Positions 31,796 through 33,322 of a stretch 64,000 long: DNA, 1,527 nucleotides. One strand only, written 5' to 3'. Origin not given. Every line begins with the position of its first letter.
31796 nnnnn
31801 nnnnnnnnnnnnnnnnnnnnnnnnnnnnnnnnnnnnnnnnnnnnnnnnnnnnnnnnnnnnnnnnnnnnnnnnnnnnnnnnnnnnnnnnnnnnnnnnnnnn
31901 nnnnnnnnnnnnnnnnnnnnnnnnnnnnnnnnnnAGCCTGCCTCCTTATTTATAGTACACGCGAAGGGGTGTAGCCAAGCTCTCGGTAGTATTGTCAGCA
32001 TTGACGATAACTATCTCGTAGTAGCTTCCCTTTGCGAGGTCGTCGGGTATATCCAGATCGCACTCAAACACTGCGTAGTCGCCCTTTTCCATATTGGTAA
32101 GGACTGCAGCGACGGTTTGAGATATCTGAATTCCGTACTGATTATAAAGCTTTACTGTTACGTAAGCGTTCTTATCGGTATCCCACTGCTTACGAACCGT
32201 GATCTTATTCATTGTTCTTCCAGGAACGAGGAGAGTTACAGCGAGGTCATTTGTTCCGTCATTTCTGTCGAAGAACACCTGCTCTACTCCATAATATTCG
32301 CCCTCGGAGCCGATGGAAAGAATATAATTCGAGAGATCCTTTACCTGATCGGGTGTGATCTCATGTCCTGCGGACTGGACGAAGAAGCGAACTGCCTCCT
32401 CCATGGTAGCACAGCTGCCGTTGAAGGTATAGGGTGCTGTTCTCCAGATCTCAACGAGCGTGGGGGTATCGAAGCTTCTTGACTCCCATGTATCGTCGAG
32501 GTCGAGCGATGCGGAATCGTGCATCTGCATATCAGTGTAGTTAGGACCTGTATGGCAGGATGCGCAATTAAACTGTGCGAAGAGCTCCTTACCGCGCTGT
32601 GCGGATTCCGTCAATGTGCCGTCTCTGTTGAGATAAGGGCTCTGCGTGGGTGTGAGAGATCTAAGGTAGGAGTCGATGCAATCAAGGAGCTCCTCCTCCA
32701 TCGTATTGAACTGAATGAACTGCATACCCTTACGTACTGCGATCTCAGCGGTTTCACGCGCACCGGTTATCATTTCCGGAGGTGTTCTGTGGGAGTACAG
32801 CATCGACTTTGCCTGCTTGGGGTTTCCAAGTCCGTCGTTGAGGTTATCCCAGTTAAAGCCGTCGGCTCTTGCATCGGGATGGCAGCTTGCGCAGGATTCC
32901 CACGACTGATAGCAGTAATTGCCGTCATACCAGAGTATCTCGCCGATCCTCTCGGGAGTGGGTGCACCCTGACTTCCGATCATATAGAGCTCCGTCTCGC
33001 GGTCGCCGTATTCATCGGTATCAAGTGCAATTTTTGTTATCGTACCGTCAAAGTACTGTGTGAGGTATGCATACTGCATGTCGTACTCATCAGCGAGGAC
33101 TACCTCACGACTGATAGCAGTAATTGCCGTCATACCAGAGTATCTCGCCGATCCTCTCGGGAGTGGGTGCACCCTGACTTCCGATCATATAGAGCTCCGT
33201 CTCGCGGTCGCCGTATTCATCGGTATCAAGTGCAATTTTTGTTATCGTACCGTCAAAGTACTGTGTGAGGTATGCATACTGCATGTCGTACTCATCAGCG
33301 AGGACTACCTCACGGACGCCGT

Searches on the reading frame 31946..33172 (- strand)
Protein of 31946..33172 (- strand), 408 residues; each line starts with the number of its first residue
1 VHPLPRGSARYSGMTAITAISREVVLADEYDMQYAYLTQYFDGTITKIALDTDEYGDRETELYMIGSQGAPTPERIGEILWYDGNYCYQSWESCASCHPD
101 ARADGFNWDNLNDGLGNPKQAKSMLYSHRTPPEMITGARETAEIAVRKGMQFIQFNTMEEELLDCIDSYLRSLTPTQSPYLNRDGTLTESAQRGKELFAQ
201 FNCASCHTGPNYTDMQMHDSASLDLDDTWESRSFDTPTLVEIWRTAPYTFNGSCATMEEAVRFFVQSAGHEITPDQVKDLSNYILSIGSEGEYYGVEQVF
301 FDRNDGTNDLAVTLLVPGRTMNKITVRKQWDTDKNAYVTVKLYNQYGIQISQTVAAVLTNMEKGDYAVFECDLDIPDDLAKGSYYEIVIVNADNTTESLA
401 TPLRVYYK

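Call 3: search_protein_families(library=pfam, proteins=[window:31946-33172:-], max_evalue=0.1)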
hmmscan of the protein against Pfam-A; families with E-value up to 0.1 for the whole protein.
window:31946-33172:- (408 aa): 9 families
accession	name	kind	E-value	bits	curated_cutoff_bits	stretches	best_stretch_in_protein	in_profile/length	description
PF00034.26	Cytochrom_C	-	2.2e-10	42.1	21.3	1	191-287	1-89/90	Cytochrome c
PF03150.19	CCP_MauG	-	2.3e-07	32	25.6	2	75-104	5-36/149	Di-haem cytochrome c peroxidase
PF13442.11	Cytochrome_CBB3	-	3.2e-07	31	27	1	190-231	2-34/68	Cytochrome C oxidase, cbb3-type, subunit III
PF21419.2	RoxA-like_Cyt-c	-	0.00053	19.9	26.7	1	236-259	4-27/39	RoxA-like, cytochrome c-like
PF14495.11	Cytochrom_C550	-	0.0018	18.4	27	1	189-298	24-133/136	Cytochrome c-550 domain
PF14522.11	Cytochrome_C7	-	0.0087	16.3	24.8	0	199-211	12-52/67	Cytochrome c7 and related cytochrome c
PF09086.16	DUF1924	-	0.018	15.9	22.5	0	190-210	7-36/96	Domain of unknown function (DUF1924)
PF22113.1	Mtrc-MtrF_II-IV_dom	-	0.025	14.5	30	0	90-114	80-104/176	Outer membrane cytochrome MtrC/MtrF-like, domains II/IV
PF09626.15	DHC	-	0.042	15.3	22.2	0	89-106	99-116/116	Dihaem cytochrome c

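Call 4: search_protein_families(library=ncbifam, proteins=[window:31946-33172:-], max_evalue=0.1)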
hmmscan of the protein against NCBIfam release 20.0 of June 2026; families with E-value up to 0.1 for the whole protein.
window:31946-33172:- (408 aa): 12 families
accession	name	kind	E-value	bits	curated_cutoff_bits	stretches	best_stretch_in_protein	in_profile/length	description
TIGR04039.1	MXAN_0977_Heme2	hypoth_equivalog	1.5e-17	63.7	362.85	2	160-222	136-205/336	MbnH family di-heme enzyme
NF052341.1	hydrazine_gamma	equivalog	3e-17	62.6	625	1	75-218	69-226/339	hydrazine synthase subunit gamma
NF052342.1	hydrazine_BC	exception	5.6e-13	47.9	1250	1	75-211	420-570/690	hydrazine synthase subunit beta-gamma fusion subunit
TIGR03981.2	SAM_quin_mod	hypoth_equivalog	4.1e-12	45.7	340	1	154-266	228-360/411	His-Xaa-Ser system-associated MauG-like protein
TIGR03791.1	TTQ_mauG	equivalog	1.4e-08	34.3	443.85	1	168-267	132-247/291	tryptophan tryptophylquinone biosynthesis enzyme MauG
NF040606.1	CytoC_perox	subfamily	1.1e-06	28.2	150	1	156-216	263-322/524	di-heme-cytochrome C peroxidase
TIGR00782.1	ccoP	equivalog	0.00019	20.9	179.95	1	136-223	155-233/285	cytochrome-c oxidase, cbb3-type subunit III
TIGR03046.1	PS_II_psbV2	equivalog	0.00094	18.8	148.35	1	168-298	31-156/157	photosystem II cytochrome PsbV2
NF050122.1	bc1_QcrC_actin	exception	0.0018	17.6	200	1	157-208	101-152/253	cytochrome bc1 complex diheme cytochrome c subunit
NF038353.1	FxLYD_dom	domain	0.0027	17.5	23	1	331-387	15-69/71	FxLYD domain-containing protein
NF045930.1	Cytc6PetJCyano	equivalog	0.0079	16.1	135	0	187-210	24-46/110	cytochrome c6 PetJ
TIGR04484.1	thiosulf_SoxA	equivalog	0.097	12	110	0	160-211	76-134/212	sulfur oxidation c-type cytochrome SoxA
